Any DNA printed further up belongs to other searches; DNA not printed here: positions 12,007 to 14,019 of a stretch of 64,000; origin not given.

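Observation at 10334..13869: Orphan two-gene operon: GrpE-fusion protein translationally coupled to a divergent Hsp70-like ATPase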

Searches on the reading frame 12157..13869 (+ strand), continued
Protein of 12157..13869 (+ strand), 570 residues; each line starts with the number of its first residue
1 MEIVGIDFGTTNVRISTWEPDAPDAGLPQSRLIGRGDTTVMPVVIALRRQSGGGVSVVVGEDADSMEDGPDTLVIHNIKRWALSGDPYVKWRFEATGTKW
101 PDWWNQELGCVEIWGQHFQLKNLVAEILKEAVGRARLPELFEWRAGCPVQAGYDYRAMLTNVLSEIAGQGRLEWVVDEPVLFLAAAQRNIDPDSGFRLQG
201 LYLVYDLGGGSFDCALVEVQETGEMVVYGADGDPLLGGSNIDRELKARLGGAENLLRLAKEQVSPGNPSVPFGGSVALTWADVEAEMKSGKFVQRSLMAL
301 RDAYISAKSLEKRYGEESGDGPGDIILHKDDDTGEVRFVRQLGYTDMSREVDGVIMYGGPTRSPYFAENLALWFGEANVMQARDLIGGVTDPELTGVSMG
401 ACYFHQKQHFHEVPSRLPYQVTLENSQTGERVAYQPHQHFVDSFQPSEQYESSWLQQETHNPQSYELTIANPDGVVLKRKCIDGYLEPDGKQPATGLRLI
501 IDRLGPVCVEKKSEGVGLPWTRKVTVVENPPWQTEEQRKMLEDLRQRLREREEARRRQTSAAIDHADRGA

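Call 66: predict_structure(alignment_id=A2)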
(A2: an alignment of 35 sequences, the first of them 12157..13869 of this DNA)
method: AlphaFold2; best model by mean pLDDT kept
length: 570 residues; sequences in the alignment: 35
mean_pLDDT: 77.8   pTM: 0.75
mean pLDDT of the five models: 77.8, 77.1, 76.7, 76.2, 69.5
residues with pLDDT >= 90: 116; 70-90: 317; 50-70: 88; < 50: 49
segments of 3 or more residues with pLDDT < 50: 313-323, 327-338, 407-410, 445-447, 539-549
pLDDT, mean of each block of 10 residues (from residue 1): 86 90 84 89 93 91 89 89 81 79 90 93 94 88 81 81 77 73 86 75 83 83 71 80 83 79 84 82 86 80 66 44 46 44 70 87 84 88 86 89 63 62 91 78 55 84 89 78 84 87 74 72 79 54 46 56 53
secondary structure, 60 per line:
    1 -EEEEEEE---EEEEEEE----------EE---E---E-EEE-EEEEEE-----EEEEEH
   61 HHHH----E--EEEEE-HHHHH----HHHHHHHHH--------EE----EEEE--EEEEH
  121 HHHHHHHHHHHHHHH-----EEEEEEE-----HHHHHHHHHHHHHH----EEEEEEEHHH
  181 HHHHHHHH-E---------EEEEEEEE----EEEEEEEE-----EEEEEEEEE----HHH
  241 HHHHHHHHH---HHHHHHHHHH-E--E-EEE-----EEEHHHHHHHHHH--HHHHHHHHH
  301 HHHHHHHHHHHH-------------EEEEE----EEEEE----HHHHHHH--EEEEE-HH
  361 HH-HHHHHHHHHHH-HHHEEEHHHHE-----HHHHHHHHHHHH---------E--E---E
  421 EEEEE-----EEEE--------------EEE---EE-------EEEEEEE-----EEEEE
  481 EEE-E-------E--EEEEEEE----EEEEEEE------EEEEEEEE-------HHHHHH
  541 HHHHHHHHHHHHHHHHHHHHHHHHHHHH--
elements in order: E2-8 E12-18 E40-42 E44-49 E55-59 H60-64 E72-76 H78-82 H87-95 E110-113 E116-119 H120-135 E141-147 H153-166 E171-177 H178-188 E200-207 E212-219 E225-233 H238-249 H253-262 E269-271 E277-279 H280-289 H292-312 E326-330 E335-339 H344-350 E353-357 H359-362 H364-374 E379-381 H382-385 H392-403 E420-425 E431-434 E449-451 E464-470 E476-483 E496-502 E507-513 E520-527 H535-568

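Call 68: fold_search(model_id=the predicted structure, library=pdb)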
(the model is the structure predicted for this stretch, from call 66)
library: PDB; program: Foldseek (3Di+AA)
matches with E <= 10: 1133; with E <= 0.001: 443
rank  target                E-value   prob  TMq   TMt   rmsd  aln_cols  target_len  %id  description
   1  4b9q_A                1.8e-22  1.00  0.51  0.49  20.5       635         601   20  Open conformation of ATP-bound Hsp70 homolog DnaK (released 2012-11-14)
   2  7kzu                  2.5e-22  1.00  0.52  0.55  12.2       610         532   19  Quasi-intermediate state (Q) of a truncated Hsp70 DnaK fused with a substrate peptide (released 2021-05-12)
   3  4jn4_A                4.3e-22  1.00  0.50  0.48  23.1       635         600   19  Allosteric opening of the polypeptide-binding site when an Hsp70 binds ATP (released 2013-05-29)
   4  7kzi_A                4.7e-22  1.00  0.51  0.48   9.6       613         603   20  Intermediate state (QQQ) of near full-length DnaK alternatively fused with a substrate peptide (released 2021-05-12)
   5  7kru_A                5.5e-22  1.00  0.53  0.55   9.5       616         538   19  Stimulating state of a truncated Hsp70 DnaK fused with a substrate peptide (released 2021-09-15)
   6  9a5j_A                6.2e-22  1.00  0.50  0.47  11.5       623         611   19  Integrative model of DNAK-GUDB by crosslinking MS and deep learning (released 2024-09-18)
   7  7kru_B                6.2e-22  1.00  0.51  0.53  10.3       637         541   18  Stimulating state of a truncated Hsp70 DnaK fused with a substrate peptide (released 2021-09-15)
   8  4b9q_D                7.2e-22  1.00  0.51  0.50  22.9       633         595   19  Open conformation of ATP-bound Hsp70 homolog DnaK (released 2012-11-14)
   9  9a2i_MODEL_1_A        7.6e-22  1.00  0.50  0.45  14.4       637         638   20  Model of E. coli DnaK by in-cell photo-crosslinking MS and deep learning (released 2023-02-24)
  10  7krv_B                1.0e-21  1.00  0.52  0.55  10.3       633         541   19  Stimulating state of disulfide-bridged Hsp70 DnaK (released 2021-09-15)
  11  4b9q_B                1.1e-21  1.00  0.51  0.49  20.6       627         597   20  Open conformation of ATP-bound Hsp70 homolog DnaK (released 2012-11-14)
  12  4b9q_C                1.2e-21  1.00  0.51  0.49  20.6       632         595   20  Open conformation of ATP-bound Hsp70 homolog DnaK (released 2012-11-14)
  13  2v7y                  1.7e-21  1.00  0.44  0.49  24.3       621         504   19  Crystal structure of the molecular chaperone DnaK from Geobacillus kaustophilus HTA426 in post-ATP hydrolysis state (released 2008-04-08)
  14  5obu                  2.7e-21  1.00  0.45  0.49  22.7       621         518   17  Mycoplasma genitalium DnaK deletion mutant lacking SBDalpha in complex with AMPPNP. (released 2018-05-09)
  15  5obv                  2.8e-21  1.00  0.45  0.49  22.8       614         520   18  Mycoplasma genitalium DnaK deletion mutant lacking SBDalpha in complex with ADP and Pi. (released 2018-05-09)
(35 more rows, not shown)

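Call 70: search_protein_families(library=pfam, proteins=[L010:2179-4914:-, L010:4787-5689:-, L011:4578-6284:-, L011:9924-10802:+, L011:10783-11598:+, L011:12786-15302:+, L012:2010-3308:+, L012:10127-10966:+, L012:11271-12530:+, L012:12530-13774:+], max_evalue=0.001)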
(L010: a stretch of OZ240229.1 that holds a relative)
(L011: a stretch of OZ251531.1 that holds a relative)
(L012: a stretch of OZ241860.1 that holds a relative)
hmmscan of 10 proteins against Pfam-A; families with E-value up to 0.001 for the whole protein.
L010:2179-4914:- (911 aa): 17 families
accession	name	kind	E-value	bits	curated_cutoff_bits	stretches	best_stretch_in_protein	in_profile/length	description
PF07719.23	TPR_2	-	2.4e-52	171.2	27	5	530-562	2-34/34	Tetratricopeptide repeat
PF00515.34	TPR_1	-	9.6e-51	168.1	27.8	4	842-872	3-33/34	Tetratricopeptide repeat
PF13414.12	TPR_11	-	2.1e-44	149.4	26.8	3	813-852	1-40/42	TPR repeat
PF13431.12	TPR_17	-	9.3e-33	110.2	24.4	0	694-724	3-33/34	Tetratricopeptide repeat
PF13181.12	TPR_8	-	2.6e-30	102.4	25.7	0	842-872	3-33/34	Tetratricopeptide repeat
PF13432.12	TPR_16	-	1.1e-29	102.9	32.7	5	845-902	2-59/65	Tetratricopeptide repeat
PF13428.12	TPR_14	-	2.9e-27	92.8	23.5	1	532-571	4-43/44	Tetratricopeptide repeat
PF14559.12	TPR_19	-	5.1e-18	65.6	25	2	817-876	2-61/68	Tetratricopeptide repeat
PF13371.12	TPR_9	-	2.7e-17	63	35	1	781-842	4-65/73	Tetratricopeptide repeat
PF13424.12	TPR_12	-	2.7e-14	53.6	30.1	0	532-568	6-47/77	Tetratricopeptide repeat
PF23914.1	TPR_CcmH_CycH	-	2.9e-10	40.6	42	0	662-771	42-154/158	Cytochrome c-type biogenesis protein H TPR domain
PF13174.12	TPR_6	-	1.2e-07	32.3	26.3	0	842-873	2-33/33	Tetratricopeptide repeat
PF13429.12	TPR_15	-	0.00019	21.4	26.2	0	500-585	186-270/280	Tetratricopeptide repeat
PF25062.1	ARM_TT21_N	-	0.00021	21.5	40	0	636-758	66-188/222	Tetratricopeptide repeat protein 21 N-terminal ARM repeat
PF13560.12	HTH_31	-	0.00035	21.3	27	0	222-266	3-48/64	Helix-turn-helix domain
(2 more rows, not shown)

L010:4787-5689:- (300 aa): 1 family
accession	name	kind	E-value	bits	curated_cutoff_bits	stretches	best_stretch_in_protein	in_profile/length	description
PF04055.27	Radical_SAM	-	5.2e-18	66.2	29.5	1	29-180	7-157/166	Radical SAM superfamily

L011:4578-6284:- (568 aa): 3 families
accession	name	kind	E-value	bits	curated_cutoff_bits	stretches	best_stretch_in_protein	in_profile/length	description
PF02775.26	TPP_enzyme_C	-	3.1e-52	176.8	21.9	1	389-536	1-151/151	Thiamine pyrophosphate enzyme, C-terminal TPP binding domain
PF00205.28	TPP_enzyme_M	-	2.9e-48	163.5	30.4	1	196-331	1-137/137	Thiamine pyrophosphate enzyme, central domain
PF02776.23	TPP_enzyme_N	-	1.7e-39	134.7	26.8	1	8-123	2-118/119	Thiamine pyrophosphate enzyme, N-terminal TPP binding domain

L011:9924-10802:+ (292 aa): 0 families

L011:10783-11598:+ (271 aa): 0 families

L011:12786-15302:+ (838 aa): 0 families

L012:2010-3308:+ (432 aa): 1 family
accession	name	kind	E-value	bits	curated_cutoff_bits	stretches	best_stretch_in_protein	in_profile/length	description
PF02445.21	NadA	-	7.5e-96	321.2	27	1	91-430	3-295/295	Quinolinate synthetase A protein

L012:10127-10966:+ (279 aa): 1 family
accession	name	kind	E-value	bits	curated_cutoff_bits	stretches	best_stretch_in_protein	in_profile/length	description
PF01058.29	Oxidored_q6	-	3.5e-28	98.3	27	1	152-262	1-128/128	NADH ubiquinone oxidoreductase, 20 Kd subunit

L012:11271-12530:+ (419 aa): 1 family
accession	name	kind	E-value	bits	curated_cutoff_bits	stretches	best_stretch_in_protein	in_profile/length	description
PF00346.24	Complex1_49kDa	-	1.9e-88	296.5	24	2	174-339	3-167/271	Respiratory-chain NADH dehydrogenase, 49 Kd subunit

L012:12530-13774:+ (414 aa): 1 family
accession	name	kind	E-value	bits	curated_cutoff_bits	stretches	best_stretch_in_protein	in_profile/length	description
PF00146.26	NADHdh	-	1.8e-111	372.7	27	1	43-342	3-297/298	NADH dehydrogenase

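Call 84: find_related_loci(query=A2, collection=viral_contigs, flank=6000)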
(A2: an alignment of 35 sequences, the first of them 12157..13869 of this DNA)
Query A2 (570 aa) in viral_contigs; peptide patterns used: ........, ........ (x = any residue, [..] = any of these).
38 stretches matched a pattern; 11 encode a relative of the query (tblastn E <= 1e-3); 11 distinct loci.
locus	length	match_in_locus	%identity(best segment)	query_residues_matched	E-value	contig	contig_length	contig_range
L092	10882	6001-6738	25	4-265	1e-10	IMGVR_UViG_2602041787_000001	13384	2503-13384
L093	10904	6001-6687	25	4-245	5e-10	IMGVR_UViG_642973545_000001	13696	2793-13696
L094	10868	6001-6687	25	4-245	5e-10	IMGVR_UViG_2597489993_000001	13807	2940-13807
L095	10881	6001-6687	25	4-245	3e-9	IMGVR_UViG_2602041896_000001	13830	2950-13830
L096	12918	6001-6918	24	4-312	1e-7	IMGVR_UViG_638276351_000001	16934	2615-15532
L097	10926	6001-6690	25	4-246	1e-6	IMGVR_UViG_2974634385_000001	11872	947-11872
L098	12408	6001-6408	26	112-252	1e-5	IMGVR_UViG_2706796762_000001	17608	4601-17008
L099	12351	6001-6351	31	201-303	2e-5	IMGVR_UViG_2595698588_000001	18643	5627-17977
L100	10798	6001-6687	26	4-245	3e-5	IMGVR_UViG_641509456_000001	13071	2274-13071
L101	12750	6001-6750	23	5-247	7e-5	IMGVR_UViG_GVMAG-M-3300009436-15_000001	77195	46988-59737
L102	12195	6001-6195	38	175-245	8e-5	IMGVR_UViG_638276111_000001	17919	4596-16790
